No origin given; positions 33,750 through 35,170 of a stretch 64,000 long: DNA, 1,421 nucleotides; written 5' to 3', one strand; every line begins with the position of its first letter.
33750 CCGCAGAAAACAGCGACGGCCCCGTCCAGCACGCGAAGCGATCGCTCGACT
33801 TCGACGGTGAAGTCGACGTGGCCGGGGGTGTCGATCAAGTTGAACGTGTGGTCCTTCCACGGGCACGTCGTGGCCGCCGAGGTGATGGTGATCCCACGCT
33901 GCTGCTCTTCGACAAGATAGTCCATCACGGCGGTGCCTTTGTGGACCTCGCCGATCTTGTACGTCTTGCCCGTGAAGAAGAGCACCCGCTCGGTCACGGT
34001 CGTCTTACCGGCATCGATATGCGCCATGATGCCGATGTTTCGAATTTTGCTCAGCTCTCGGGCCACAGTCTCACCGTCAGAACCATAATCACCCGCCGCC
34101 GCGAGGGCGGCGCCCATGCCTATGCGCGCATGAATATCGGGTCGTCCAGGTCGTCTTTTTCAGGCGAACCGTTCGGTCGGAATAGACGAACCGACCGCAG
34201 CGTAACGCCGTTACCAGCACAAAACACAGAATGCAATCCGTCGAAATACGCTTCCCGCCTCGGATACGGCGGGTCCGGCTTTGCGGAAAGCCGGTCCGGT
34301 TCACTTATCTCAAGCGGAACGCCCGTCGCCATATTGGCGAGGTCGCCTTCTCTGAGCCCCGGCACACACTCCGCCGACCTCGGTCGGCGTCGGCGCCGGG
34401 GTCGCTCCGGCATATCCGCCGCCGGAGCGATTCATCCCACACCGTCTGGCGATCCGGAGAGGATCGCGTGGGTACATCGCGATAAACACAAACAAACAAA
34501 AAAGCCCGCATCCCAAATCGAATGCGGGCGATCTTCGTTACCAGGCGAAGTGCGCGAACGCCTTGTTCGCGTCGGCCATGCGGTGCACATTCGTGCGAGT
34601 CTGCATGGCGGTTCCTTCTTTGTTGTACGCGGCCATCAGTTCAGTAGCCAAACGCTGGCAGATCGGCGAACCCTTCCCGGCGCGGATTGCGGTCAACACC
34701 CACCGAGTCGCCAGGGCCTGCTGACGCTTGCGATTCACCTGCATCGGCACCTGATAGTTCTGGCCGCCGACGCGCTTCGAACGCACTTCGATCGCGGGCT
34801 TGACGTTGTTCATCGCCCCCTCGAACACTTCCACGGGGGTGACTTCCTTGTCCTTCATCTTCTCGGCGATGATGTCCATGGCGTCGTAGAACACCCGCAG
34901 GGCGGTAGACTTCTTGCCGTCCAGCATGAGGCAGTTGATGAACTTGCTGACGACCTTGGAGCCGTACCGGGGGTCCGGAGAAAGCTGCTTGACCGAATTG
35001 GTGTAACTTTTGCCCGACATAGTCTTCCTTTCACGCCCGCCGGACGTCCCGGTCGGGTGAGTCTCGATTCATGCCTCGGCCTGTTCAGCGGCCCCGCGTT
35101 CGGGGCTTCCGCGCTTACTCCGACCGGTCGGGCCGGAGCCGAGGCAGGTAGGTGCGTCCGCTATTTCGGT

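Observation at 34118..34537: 420-nt hairpin-dense spacer with an intrinsic terminator between rpsG and fusA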

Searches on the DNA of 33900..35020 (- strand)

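Call 4: search_rna_families(source=window, start=33900, end=34700, threshold=evalue, max_evalue=10)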
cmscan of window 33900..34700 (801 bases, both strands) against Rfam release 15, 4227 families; matches with E-value up to 10: 3.
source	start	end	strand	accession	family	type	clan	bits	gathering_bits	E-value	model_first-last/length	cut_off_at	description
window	34458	34539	+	RF00506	Thr_leader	Cis-reg; leader;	-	17.4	55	1.6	1-118/118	no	Threonine operon leader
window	34494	34568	-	RF02397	sau-5971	Gene; sRNA;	-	14.9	90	8.5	1-96/96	no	Staphylococcus sRNA sau-5971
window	34091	34196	+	RF03018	RT-15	Gene; sRNA;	-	12.7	82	2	1-192/192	no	RT-15 RNA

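Call 20: build_rna_model(alignment_id=A1)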
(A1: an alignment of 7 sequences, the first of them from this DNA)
Model R1 built from alignment A1 (7 sequences, 232 columns); structure: RNAalifold consensus.
model positions 220; base pairs 48; branch points 4; effective number of sequences 2.53; information 0.59 bits per position. Calibrated on 0.2 Mb of random sequence (short: E-values are rough).
structure used (alignment columns):
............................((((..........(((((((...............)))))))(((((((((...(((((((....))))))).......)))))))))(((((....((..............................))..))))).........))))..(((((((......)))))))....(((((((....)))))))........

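Call 21: search_with_rna_model(model_id=R1, sources=[window, L001, L002, L003, L004, L005, L006, L007, L008, L009, L010, L011, L012, L013, L014, L015, L016, L017, L018, L019, L020, L021, L022, L023, L024, L025, L026, L027, L028, L029, L030, L031, L032, L033, L034, L035, L036, L037, L038, L039, L040, L041, L042, L043, L044, L045, L046, L047, L048, L049, L050, L051, L052, L053, L054, L055, L056, L057, L058, L059, L060, L061, L062, L063, L064, L065, L066, L067, L068, L069, L070, L071, L072, L073, L074, L075, L076, L077, L078, L079, L080], max_evalue=1, make_alignment=true)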
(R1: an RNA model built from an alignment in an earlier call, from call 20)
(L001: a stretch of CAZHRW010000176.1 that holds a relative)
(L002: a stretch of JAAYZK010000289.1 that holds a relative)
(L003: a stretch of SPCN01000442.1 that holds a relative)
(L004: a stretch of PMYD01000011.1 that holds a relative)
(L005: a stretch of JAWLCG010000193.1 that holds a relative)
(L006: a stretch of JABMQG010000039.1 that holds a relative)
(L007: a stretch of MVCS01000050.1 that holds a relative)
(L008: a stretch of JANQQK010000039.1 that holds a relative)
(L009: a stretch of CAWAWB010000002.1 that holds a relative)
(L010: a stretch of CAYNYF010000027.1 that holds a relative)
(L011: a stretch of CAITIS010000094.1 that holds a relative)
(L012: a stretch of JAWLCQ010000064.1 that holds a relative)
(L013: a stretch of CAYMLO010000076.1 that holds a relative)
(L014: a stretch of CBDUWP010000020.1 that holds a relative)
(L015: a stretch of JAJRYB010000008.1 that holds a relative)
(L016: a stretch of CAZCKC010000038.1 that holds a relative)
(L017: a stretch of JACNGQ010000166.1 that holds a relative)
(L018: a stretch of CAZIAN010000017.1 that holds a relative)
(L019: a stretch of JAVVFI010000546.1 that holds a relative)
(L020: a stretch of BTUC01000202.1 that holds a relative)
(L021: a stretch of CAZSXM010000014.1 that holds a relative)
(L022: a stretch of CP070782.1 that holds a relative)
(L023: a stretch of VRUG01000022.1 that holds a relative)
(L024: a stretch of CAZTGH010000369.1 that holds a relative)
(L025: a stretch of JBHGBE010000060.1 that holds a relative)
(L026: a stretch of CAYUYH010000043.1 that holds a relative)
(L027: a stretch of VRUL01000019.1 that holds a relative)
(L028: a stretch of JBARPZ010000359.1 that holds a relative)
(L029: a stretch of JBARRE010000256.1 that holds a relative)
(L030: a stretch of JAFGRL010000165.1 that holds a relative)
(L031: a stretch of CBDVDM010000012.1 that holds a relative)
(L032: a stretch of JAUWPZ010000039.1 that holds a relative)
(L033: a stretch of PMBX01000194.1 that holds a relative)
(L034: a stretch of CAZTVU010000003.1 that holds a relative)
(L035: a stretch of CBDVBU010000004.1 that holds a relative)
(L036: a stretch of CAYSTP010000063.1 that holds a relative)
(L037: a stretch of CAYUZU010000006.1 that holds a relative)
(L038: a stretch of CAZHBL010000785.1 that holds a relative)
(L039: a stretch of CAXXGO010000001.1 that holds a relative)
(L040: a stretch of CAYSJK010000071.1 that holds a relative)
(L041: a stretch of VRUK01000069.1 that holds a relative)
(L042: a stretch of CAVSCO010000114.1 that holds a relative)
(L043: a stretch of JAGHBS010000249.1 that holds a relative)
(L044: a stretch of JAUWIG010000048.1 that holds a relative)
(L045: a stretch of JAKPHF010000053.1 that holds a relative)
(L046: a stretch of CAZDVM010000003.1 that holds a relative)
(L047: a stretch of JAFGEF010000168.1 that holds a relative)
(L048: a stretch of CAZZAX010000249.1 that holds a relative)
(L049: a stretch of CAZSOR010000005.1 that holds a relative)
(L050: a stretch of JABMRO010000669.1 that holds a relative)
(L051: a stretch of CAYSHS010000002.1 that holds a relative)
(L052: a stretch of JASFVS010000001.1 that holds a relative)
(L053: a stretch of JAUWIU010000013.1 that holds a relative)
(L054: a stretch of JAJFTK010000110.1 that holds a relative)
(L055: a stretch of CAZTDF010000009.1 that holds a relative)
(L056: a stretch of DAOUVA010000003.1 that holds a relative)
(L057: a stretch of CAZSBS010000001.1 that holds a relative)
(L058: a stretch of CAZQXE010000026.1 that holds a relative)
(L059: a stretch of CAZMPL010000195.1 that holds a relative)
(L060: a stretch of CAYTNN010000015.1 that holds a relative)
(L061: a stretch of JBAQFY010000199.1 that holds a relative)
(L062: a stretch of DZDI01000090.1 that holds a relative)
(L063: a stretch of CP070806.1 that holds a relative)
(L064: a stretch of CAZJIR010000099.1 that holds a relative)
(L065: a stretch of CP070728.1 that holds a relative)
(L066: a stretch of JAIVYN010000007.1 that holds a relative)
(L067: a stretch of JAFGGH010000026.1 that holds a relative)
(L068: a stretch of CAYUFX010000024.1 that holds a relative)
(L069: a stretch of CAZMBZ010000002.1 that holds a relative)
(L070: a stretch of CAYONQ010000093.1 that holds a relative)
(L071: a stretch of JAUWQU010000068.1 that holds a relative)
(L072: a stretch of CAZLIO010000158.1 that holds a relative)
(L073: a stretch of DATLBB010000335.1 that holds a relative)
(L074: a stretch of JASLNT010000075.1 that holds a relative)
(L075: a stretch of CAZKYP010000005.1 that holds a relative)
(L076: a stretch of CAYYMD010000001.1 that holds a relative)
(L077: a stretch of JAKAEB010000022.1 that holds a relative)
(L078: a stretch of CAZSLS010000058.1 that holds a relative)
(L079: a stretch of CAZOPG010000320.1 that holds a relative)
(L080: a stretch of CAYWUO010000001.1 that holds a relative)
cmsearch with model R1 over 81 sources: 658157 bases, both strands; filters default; matches with E-value up to 1: 21.
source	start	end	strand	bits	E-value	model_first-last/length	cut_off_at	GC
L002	2487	2707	+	209.4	2.3e-49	1-220/220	no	0.7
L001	4523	4743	+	206.4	1.3e-48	1-220/220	no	0.69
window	34249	34468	-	189.7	1.6e-44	1-220/220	no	0.69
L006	3245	3467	+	184.2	3.7e-43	1-220/220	no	0.64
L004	4616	4832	+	170.1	1.1e-39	1-220/220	no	0.68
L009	4472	4685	+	169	2e-39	1-220/220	no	0.65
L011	4623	4827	+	128.8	1.5e-29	1-220/220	no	0.65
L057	4159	4405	+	91.3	2.6e-20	1-220/220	no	0.66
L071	3025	3270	+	83.5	2.1e-18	1-220/220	no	0.66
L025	3987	4198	+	79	2.7e-17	25-214/220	no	0.68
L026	4508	4719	+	73.7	5.5e-16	1-220/220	no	0.68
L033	2962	3184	+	72.2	1.2e-15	25-215/220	no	0.71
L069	4533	4778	+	71.7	1.7e-15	1-220/220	no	0.6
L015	4663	4876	+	61.2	6.6e-13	1-220/220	no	0.6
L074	4509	4736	+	59.2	2e-12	1-220/220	no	0.64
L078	4509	4736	+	59.2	2e-12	1-220/220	no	0.64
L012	4668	4864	+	27.2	0.00015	1-220/220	no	0.74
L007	878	920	+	21.6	0.0036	172-214/220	no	0.77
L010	4459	4552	+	18.2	0.025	1-220/220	no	0.6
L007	656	794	+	17.6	0.034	31-167/220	no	0.7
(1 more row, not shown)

Alignment A2: 21 matches aligned to the model, 376 columns, each read 5' to 3' on its own strand. Consensus structure (alignment columns), stored with it:
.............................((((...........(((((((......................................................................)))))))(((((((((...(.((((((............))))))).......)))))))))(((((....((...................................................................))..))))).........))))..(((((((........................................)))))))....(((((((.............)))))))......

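Call 26: search_with_rna_model(model_id=R1, sources=[window, L001, L002, L004, L006, L007, L009, L010, L011, L012, L015, L025, L026, L033, L057, L069, L071, L074, L081, L082, L083, L084, L085, L086, L087, L088, L089, L090, L091, L092, L093, L094, L095, L096, L097, L098, L099, L100, L101, L102, L103, L104, L105, L106, L107, L108, L109, L110, L111, L112, L113, L114, L115, L116, L117, L118, L119, L120, L121, L122, L123, L124, L125, L126, L127, L128, L129, L130, L131], max_evalue=0.001, make_alignment=true)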
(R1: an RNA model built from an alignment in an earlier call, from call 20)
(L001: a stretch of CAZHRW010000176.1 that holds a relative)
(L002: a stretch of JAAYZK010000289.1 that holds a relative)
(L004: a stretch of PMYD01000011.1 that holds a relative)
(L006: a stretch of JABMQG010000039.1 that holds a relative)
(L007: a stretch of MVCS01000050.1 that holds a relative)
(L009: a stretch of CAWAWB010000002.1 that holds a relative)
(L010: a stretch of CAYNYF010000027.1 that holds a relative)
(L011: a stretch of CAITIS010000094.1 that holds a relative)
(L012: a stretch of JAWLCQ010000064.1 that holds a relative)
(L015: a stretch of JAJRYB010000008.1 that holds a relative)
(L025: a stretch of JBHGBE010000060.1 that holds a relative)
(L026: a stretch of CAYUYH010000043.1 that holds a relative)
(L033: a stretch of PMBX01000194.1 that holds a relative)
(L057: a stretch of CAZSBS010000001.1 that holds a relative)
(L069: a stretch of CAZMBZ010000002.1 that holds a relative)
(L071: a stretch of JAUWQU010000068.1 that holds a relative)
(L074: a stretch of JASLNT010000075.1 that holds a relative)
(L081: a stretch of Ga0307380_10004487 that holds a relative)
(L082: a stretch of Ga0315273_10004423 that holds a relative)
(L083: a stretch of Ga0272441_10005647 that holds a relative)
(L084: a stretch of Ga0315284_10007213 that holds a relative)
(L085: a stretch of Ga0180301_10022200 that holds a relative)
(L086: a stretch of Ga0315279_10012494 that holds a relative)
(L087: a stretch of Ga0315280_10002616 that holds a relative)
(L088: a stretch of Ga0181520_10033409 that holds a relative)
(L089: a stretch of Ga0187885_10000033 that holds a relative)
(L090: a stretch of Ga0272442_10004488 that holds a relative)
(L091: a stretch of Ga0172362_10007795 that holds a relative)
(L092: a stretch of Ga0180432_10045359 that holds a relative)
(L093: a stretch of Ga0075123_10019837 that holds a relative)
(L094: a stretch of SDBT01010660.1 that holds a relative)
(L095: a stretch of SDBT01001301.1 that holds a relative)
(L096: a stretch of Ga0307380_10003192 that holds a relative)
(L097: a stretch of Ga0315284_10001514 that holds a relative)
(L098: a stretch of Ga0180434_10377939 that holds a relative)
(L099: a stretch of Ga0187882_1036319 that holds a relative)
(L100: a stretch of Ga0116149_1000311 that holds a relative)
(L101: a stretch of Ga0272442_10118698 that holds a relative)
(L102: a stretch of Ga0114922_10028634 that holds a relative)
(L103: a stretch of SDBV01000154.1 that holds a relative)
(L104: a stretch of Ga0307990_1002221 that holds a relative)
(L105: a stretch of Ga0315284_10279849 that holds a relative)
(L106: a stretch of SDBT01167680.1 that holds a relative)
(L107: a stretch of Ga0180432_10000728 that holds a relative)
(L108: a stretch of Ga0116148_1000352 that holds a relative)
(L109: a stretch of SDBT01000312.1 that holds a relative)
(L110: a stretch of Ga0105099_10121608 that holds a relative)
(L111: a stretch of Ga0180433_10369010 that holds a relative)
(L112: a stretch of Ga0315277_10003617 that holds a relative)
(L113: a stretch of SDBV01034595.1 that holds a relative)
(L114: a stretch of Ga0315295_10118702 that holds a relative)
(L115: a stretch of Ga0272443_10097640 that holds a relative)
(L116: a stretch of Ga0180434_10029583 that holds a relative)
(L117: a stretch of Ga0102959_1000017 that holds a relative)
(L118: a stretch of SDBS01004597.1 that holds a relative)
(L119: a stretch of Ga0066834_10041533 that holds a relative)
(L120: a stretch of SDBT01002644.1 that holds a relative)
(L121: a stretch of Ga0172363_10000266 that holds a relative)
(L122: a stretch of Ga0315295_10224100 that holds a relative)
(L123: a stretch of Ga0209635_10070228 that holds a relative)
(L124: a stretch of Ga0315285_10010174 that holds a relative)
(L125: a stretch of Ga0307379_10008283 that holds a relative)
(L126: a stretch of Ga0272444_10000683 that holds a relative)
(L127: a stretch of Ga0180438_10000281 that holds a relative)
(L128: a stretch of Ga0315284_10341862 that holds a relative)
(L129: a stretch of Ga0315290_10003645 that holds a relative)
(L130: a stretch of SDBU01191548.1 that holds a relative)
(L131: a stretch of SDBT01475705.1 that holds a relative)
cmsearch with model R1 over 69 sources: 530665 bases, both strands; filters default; matches with E-value up to 0.001: 67.
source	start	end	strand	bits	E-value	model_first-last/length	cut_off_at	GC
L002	2487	2707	+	209.4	1.8e-49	1-220/220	no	0.7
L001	4523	4743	+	206.4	1e-48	1-220/220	no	0.69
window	34249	34468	-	189.7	1.3e-44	1-220/220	no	0.69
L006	3245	3467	+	184.2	3e-43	1-220/220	no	0.64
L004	4616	4832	+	170.1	8.6e-40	1-220/220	no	0.68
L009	4472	4685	+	169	1.6e-39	1-220/220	no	0.65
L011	4623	4827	+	128.8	1.2e-29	1-220/220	no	0.65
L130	516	772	-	99.1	2.5e-22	1-220/220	no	0.63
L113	939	1195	+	98.4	3.6e-22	1-220/220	no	0.62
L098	537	784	+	97.5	6e-22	1-220/220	no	0.7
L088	369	633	+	92.3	1.2e-20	1-220/220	no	0.65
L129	4582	4826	+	92.2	1.3e-20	1-220/220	no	0.67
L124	6605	6849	+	92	1.4e-20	1-220/220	no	0.67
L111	611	851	+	91.8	1.6e-20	1-220/220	no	0.64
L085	444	690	+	91.5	1.9e-20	1-220/220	no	0.63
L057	4159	4405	+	91.3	2.1e-20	1-220/220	no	0.66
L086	707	950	-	89.2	6.9e-20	1-220/220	no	0.66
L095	281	542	+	87.4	1.9e-19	1-220/220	no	0.64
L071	3025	3270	+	83.5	1.7e-18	1-220/220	no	0.66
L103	113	344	+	83.3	1.9e-18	1-220/220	no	0.61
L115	624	817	+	82.9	2.4e-18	25-215/220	no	0.71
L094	8242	8477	-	82.2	3.6e-18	1-220/220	no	0.64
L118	6708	6949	+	81.3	5.8e-18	1-220/220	no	0.68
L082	4133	4351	-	81.3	5.9e-18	1-220/220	no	0.67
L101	2027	2251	+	79.5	1.6e-17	1-220/220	no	0.71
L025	3987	4198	+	79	2.2e-17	25-214/220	no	0.68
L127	2130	2369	-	77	6.6e-17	1-220/220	no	0.68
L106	256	506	+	76.7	8.2e-17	1-220/220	no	0.66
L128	596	819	-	74.7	2.4e-16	1-220/220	no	0.7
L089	8579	8793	+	74.3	3.1e-16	1-220/220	no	0.68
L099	577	791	+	74.3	3.1e-16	1-220/220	no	0.68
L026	4508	4719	+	73.7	4.4e-16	1-220/220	no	0.68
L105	223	469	-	72.8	7.5e-16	1-220/220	no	0.68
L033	2962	3184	+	72.2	1e-15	25-215/220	no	0.71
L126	1463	1708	-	71.7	1.4e-15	1-220/220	no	0.54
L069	4533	4778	+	71.7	1.4e-15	1-220/220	no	0.6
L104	1705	1950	-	71.7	1.4e-15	1-220/220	no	0.6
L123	1952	2222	+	71.1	1.9e-15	1-220/220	no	0.72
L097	9204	9428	+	70.5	2.6e-15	25-215/220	no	0.72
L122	1088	1331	-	70.2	3.1e-15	1-220/220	no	0.66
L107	6454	6686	+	68.2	9.9e-15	1-220/220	no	0.67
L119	1284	1507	+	67.8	1.2e-14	1-220/220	no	0.66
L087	3164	3413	-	67.2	1.8e-14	1-220/220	no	0.69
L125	5724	6000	-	67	2e-14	1-220/220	no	0.7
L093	375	609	-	66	3.4e-14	25-215/220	no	0.71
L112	11043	11323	-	65.4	4.9e-14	1-220/220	no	0.67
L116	523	729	-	64.8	6.9e-14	1-220/220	no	0.71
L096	8192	8414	+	64.5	8.1e-14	1-220/220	no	0.69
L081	6665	6845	+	63.7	1.3e-13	1-220/220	no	0.63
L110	1251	1450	+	63.3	1.6e-13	1-193/220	3'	0.59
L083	4577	4819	+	61.7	3.8e-13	1-220/220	no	0.72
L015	4663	4876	+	61.2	5.3e-13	1-220/220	no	0.6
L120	4045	4281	-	61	6e-13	1-220/220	no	0.67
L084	13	226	-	60.1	9.5e-13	1-220/220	no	0.58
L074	4509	4736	+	59.2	1.6e-12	1-220/220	no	0.64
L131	1365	1593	+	59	1.8e-12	1-190/220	3'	0.56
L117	3930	4124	+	57.5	4.3e-12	1-220/220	no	0.72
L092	3402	3608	-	57.5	4.3e-12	1-220/220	no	0.74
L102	2692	2932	-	54.6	2.2e-11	1-220/220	no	0.74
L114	1915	2171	+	54.1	3e-11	1-220/220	no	0.74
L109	7695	7861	-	53.7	3.7e-11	40-220/220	5'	0.62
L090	4034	4307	-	53.2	5e-11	1-220/220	no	0.72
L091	163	378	-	46.3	2.4e-09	1-220/220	no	0.75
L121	274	489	+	46.3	2.4e-09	1-220/220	no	0.75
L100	6416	6621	+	36.4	6.4e-07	25-171/220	no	0.71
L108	329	534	+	36.4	6.4e-07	25-171/220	no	0.71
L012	4668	4864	+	27.2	0.00012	1-220/220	no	0.74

Alignment A3: 67 matches aligned to the model, 448 columns, each read 5' to 3' on its own strand. Consensus structure (alignment columns), stored with it:
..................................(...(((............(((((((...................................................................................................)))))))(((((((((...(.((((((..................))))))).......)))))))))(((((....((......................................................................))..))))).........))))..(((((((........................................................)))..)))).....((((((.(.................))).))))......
